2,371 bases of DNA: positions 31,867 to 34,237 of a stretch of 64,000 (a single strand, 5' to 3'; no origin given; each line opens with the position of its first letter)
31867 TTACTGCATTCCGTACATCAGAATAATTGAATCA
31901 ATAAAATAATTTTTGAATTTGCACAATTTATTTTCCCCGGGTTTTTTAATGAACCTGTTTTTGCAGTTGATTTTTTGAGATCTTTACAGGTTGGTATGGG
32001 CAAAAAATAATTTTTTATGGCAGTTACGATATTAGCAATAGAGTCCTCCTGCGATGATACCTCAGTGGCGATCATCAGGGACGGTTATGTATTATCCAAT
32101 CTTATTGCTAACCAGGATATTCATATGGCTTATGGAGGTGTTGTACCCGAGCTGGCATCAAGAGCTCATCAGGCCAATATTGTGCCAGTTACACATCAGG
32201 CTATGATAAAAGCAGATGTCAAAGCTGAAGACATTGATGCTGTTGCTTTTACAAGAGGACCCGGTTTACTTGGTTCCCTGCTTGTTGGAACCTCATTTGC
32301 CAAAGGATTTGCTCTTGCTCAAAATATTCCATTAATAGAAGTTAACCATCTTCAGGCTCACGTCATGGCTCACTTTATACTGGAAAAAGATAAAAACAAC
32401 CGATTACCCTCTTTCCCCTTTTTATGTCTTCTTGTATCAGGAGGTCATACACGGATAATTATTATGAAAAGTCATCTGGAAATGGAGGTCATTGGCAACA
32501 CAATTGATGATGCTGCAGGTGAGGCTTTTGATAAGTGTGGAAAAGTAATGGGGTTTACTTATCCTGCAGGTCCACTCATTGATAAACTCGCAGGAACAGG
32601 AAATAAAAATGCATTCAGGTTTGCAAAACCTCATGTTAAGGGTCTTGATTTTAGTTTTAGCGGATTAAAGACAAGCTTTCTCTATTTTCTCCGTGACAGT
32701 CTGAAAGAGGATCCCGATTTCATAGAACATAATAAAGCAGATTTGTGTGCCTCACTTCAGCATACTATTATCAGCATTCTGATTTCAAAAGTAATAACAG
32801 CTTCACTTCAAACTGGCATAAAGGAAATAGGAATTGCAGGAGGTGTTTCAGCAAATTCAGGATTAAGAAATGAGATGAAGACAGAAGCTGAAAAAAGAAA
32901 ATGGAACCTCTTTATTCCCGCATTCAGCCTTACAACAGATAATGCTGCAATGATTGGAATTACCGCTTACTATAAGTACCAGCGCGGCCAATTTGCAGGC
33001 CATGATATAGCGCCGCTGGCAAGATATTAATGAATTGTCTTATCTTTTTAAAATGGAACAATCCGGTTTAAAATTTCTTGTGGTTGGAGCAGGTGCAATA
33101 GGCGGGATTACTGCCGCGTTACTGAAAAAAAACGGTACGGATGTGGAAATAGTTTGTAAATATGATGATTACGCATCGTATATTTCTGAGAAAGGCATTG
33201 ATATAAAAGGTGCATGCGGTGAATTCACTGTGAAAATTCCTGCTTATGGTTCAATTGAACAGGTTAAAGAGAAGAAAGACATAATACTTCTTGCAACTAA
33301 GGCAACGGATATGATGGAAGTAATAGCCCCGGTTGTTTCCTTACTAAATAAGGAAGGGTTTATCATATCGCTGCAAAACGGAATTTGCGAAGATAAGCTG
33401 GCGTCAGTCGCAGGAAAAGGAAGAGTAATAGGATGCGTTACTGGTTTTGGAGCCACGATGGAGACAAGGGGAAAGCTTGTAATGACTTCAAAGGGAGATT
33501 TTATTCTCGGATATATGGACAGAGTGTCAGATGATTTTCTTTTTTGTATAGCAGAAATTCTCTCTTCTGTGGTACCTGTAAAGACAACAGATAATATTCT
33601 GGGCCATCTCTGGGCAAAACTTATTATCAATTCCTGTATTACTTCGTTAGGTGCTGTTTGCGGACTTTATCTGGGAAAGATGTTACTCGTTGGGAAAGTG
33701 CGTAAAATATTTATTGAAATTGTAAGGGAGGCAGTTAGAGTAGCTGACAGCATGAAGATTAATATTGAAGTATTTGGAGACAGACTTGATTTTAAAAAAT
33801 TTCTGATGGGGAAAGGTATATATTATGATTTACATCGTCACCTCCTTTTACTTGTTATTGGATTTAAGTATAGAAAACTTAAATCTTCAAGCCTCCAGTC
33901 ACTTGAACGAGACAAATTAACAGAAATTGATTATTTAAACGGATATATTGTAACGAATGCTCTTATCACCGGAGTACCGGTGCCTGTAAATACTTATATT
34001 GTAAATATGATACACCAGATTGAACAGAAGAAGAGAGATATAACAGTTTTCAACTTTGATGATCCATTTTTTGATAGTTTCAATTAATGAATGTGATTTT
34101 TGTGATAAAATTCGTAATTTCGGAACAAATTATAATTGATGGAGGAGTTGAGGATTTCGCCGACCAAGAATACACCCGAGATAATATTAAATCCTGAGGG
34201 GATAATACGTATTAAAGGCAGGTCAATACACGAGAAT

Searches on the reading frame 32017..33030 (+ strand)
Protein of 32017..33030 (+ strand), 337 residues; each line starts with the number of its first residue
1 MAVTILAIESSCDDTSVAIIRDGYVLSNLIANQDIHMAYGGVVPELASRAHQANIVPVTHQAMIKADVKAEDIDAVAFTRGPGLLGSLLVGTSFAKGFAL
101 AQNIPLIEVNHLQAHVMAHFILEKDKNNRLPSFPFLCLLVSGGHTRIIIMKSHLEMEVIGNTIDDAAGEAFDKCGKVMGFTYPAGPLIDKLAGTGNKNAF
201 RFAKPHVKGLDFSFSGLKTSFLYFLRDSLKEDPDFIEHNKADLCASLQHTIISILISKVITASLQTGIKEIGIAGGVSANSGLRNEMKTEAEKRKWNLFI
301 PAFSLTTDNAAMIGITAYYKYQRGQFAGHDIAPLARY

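Call 80: search_protein_families(library=pfam, proteins=[window:32017-33030:+], max_evalue=0.0001)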
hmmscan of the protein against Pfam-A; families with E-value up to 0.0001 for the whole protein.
window:32017-33030:+ (337 aa): 2 families
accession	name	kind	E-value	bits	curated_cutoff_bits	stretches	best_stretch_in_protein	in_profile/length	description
PF00814.31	TsaD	-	3.3e-90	302.8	24.8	1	25-314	2-263/264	tRNA N6-adenosine threonylcarbamoyltransferase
PF22521.2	HypF_C_2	-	2.6e-05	24.5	27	1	238-302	164-228/241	Carbamoyltransferase, Kae1-like Domain, second subdomain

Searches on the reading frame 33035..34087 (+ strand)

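Call 80: search_protein_families(library=pfam, proteins=[window:33035-34087:+], max_evalue=0.0001)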
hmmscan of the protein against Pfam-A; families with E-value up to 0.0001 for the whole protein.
window:33035-34087:+ (350 aa): 3 families
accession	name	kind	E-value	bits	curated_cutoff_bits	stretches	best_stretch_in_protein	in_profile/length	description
PF02558.23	ApbA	-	2.1e-25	89.5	22.2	1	15-162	2-149/150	Ketopantoate reductase PanE/ApbA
PF08546.17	ApbA_C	-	3.6e-22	79.5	22.7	1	187-330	1-125/125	Ketopantoate reductase PanE/ApbA C terminal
PF01210.29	NAD_Gly3P_dh_N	-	1.6e-06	28.6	23.1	1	16-122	4-111/158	NAD-dependent glycerol-3-phosphate dehydrogenase N-terminus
